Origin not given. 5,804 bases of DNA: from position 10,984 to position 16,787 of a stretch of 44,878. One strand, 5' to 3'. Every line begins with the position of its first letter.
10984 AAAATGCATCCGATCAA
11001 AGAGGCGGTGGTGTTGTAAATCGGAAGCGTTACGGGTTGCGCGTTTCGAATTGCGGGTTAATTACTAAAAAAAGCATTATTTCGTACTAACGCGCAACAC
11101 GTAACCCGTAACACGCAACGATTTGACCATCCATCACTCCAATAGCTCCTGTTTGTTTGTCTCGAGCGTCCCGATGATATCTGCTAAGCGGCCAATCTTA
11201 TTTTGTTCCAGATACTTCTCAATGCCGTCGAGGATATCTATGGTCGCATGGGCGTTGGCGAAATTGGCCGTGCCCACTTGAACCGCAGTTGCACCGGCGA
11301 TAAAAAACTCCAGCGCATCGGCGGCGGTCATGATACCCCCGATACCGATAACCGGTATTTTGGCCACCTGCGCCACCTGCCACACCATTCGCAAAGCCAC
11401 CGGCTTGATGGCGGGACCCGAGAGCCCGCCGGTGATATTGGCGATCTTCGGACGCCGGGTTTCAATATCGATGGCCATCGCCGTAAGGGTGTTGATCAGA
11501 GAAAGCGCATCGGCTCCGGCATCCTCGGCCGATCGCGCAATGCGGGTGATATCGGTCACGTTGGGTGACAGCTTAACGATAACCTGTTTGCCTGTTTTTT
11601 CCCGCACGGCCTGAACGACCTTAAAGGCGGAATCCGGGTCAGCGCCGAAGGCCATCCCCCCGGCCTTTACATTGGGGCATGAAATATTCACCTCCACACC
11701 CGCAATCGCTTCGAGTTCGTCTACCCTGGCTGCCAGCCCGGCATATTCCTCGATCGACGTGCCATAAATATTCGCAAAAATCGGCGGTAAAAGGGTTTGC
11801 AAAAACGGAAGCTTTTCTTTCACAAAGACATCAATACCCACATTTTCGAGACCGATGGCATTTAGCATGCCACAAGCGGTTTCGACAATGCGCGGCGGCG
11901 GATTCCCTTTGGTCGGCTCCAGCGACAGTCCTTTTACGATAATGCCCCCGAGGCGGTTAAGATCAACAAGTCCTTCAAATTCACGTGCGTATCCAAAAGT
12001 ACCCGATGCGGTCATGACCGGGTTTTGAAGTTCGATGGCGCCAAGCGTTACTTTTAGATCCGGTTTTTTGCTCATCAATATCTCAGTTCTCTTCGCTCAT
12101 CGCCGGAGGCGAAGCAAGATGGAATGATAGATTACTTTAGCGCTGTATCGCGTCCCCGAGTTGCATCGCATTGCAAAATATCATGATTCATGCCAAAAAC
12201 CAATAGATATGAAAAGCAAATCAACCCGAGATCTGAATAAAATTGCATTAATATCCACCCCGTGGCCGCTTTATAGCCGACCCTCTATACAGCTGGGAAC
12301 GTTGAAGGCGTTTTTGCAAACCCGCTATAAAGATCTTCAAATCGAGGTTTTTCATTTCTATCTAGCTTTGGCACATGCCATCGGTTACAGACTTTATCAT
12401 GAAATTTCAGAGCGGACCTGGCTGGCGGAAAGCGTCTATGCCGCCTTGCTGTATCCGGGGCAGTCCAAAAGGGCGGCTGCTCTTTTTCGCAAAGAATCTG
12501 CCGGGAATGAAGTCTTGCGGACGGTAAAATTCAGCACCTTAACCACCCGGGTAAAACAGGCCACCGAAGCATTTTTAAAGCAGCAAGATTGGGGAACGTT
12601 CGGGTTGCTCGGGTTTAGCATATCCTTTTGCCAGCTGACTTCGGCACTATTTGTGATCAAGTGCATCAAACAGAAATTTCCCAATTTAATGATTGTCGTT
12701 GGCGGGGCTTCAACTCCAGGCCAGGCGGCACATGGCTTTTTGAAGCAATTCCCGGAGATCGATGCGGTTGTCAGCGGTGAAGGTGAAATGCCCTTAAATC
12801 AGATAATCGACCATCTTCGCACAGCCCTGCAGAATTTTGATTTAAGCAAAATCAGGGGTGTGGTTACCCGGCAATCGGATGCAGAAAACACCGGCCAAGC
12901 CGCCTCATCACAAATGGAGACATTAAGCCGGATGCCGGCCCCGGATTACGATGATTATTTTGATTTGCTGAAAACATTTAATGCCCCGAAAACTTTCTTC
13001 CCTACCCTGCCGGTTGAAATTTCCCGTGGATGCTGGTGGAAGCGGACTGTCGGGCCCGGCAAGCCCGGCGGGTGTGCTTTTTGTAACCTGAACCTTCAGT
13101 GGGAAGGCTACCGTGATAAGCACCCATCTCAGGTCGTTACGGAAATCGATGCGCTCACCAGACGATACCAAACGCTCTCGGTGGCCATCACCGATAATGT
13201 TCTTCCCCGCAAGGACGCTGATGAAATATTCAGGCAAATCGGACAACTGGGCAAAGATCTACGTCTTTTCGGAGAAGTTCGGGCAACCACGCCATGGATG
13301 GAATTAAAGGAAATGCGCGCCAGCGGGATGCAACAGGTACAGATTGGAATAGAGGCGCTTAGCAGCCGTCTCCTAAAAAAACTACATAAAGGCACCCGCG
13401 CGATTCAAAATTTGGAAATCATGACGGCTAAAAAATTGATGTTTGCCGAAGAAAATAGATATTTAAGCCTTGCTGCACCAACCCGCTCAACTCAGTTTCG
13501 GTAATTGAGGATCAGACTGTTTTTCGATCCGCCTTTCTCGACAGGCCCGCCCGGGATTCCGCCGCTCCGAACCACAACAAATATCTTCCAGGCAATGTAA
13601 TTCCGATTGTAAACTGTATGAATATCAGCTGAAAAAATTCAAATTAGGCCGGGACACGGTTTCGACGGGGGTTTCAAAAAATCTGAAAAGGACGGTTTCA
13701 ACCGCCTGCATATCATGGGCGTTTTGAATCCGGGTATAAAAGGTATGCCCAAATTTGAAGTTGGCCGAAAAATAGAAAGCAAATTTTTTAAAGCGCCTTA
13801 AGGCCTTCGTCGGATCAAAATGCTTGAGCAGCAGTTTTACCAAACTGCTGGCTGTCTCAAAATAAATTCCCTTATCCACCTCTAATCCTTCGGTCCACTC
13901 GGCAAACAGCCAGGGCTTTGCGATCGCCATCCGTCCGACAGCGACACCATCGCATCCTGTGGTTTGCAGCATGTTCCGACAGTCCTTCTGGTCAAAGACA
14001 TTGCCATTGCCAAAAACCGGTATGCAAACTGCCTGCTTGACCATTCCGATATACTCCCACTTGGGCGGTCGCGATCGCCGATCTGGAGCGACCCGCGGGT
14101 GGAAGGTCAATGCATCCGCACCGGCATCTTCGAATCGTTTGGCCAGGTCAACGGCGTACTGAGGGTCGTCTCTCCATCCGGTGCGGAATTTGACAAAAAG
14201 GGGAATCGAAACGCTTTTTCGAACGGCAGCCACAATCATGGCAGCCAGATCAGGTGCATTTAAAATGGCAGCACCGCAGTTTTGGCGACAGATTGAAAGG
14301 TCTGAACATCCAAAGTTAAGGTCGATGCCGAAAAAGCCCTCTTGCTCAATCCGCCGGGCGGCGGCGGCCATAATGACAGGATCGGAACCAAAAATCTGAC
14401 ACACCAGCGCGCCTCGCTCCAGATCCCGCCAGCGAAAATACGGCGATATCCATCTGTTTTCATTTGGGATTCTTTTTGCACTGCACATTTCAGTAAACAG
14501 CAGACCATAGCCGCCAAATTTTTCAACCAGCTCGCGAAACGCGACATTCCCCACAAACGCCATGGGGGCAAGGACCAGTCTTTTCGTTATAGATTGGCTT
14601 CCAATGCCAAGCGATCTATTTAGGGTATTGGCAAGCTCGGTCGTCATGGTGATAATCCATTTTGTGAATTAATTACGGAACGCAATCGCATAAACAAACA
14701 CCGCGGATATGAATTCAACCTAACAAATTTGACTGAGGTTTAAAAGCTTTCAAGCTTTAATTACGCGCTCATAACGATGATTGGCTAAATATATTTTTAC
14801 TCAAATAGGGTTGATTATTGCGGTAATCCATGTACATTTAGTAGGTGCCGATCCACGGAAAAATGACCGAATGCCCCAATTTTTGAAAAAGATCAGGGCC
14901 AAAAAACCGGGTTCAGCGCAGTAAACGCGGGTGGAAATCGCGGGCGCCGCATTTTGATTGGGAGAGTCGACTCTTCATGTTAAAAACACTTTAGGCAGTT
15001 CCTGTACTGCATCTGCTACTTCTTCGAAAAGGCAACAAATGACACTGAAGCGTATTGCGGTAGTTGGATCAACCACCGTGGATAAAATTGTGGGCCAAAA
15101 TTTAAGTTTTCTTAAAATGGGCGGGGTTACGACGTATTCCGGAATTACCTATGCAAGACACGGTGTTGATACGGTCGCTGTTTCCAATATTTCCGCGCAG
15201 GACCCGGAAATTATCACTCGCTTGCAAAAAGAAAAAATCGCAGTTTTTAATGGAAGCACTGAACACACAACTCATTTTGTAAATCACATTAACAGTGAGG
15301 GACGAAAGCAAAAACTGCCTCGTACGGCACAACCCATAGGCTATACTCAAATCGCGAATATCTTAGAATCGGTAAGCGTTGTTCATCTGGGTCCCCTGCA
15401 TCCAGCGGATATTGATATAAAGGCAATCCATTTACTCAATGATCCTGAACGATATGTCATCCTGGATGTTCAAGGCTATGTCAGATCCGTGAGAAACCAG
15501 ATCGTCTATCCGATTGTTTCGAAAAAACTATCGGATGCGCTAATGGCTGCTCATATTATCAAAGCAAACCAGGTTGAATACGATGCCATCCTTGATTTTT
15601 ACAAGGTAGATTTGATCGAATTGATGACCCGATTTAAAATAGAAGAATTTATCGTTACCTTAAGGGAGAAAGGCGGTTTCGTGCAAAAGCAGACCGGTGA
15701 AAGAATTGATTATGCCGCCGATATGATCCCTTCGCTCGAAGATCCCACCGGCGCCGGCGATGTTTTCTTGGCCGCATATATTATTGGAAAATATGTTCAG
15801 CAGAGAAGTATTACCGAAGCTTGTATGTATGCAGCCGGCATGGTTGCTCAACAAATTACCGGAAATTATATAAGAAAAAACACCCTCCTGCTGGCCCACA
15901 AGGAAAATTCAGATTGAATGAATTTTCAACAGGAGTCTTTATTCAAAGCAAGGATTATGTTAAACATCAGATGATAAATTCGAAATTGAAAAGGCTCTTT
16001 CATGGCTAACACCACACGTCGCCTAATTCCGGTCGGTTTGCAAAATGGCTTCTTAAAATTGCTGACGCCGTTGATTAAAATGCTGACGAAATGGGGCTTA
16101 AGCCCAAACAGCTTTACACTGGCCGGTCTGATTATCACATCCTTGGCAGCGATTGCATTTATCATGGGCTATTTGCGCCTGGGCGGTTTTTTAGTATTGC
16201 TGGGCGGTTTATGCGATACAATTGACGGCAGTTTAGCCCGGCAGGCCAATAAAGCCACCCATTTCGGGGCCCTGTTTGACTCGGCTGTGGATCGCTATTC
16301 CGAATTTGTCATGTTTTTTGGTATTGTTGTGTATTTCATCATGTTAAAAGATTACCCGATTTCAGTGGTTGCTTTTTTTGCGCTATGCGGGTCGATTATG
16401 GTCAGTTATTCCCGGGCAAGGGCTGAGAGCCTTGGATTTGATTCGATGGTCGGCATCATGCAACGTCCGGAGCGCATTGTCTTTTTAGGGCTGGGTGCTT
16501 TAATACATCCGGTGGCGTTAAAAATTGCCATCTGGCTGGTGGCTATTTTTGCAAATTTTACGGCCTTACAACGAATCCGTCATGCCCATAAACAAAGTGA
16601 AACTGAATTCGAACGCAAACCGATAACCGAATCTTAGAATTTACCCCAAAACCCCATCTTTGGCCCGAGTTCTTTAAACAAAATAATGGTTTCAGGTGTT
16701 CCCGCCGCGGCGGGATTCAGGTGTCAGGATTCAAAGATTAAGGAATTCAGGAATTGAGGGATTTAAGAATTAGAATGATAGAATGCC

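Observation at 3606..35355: Window-wide class of intergenic/intercistronic hairpin elements whose arms are tandem heptamers (four different 'alphabets', one geometry)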

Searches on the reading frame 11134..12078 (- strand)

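Call 55: search_protein_families(library=pfam, proteins=[window:11134-12078:-], max_evalue=0.00001)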
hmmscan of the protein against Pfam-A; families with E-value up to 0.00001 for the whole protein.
window:11134-12078:- (314 aa): 2 families
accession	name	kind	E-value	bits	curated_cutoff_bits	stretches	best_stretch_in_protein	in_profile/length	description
PF01180.27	DHO_dh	-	2.2e-80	270.4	27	1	8-290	2-291/291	Dihydroorotate dehydrogenase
PF01207.24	Dus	-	1.7e-07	31.1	20.4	1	103-273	59-218/311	Dihydrouridine synthase (Dus)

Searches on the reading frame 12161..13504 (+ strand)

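Call 55: search_protein_families(library=pfam, proteins=[window:12161-13504:+], max_evalue=0.00001)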
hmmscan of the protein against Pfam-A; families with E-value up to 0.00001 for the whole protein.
window:12161-13504:+ (447 aa): 1 family
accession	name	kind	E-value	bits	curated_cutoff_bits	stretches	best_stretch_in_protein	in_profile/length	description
PF04055.27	Radical_SAM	-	5.9e-09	36.7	29.5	1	302-412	8-124/166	Radical SAM superfamily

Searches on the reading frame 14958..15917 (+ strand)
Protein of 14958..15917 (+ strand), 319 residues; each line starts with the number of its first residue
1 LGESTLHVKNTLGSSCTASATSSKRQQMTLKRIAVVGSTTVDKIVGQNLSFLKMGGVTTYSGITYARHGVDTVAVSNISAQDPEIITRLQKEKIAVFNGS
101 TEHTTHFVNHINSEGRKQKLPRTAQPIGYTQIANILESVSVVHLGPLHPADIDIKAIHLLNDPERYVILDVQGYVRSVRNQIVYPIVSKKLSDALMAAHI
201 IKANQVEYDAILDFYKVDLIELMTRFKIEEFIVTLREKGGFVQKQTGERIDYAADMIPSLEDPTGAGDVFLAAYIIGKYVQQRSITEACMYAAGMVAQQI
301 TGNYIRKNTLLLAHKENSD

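Call 78: search_protein_families(library=pfam, proteins=[window:14958-15917:+], max_evalue=0.0001)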
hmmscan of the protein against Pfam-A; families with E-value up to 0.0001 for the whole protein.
window:14958-15917:+ (319 aa): 1 family
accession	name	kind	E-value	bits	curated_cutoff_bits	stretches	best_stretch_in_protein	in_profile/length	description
PF00294.29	PfkB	-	3.8e-07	30.2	25.8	1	171-295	157-285/302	pfkB family carbohydrate kinase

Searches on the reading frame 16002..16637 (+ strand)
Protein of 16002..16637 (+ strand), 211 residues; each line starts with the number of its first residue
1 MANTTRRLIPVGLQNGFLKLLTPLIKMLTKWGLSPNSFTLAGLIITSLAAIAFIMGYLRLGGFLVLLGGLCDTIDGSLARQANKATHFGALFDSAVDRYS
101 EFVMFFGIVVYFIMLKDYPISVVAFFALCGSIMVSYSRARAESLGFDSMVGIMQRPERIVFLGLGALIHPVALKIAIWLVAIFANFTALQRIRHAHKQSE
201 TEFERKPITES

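Call 37: find_encoding_contigs(protein=window:16002-16637:+, flank=3000, max_places=10)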
Protein window:16002-16637:+ (211 aa): 5 contigs read that carry it; 4 places shown.
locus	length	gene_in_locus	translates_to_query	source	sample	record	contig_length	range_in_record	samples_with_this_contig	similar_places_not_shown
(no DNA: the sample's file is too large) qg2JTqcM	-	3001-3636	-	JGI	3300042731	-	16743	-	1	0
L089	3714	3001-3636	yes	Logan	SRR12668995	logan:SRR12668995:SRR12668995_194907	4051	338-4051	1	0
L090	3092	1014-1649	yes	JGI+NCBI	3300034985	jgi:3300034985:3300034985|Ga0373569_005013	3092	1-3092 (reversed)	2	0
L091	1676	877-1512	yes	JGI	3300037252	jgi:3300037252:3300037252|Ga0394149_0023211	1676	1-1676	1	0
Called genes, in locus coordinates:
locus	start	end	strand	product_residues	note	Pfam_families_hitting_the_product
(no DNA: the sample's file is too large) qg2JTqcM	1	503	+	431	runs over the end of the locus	PF04055:Radical_SAM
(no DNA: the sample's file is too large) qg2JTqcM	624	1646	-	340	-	PF01207:Dus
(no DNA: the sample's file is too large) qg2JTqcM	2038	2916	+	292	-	PF00294:PfkB (weak)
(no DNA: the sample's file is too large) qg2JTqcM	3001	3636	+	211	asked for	PF01066:CDP-OH_P_transf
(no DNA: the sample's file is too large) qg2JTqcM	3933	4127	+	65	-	?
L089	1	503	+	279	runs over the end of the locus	?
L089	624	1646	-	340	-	PF01207:Dus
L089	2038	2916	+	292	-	PF00294:PfkB (weak)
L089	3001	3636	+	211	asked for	PF01066:CDP-OH_P_transf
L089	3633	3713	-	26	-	?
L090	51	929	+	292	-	PF00294:PfkB (weak)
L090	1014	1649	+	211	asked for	PF01066:CDP-OH_P_transf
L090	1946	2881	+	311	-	PF02737:3HCDH_N, PF00725:3HCDH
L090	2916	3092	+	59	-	?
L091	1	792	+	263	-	?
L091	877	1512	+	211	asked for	PF01066:CDP-OH_P_transf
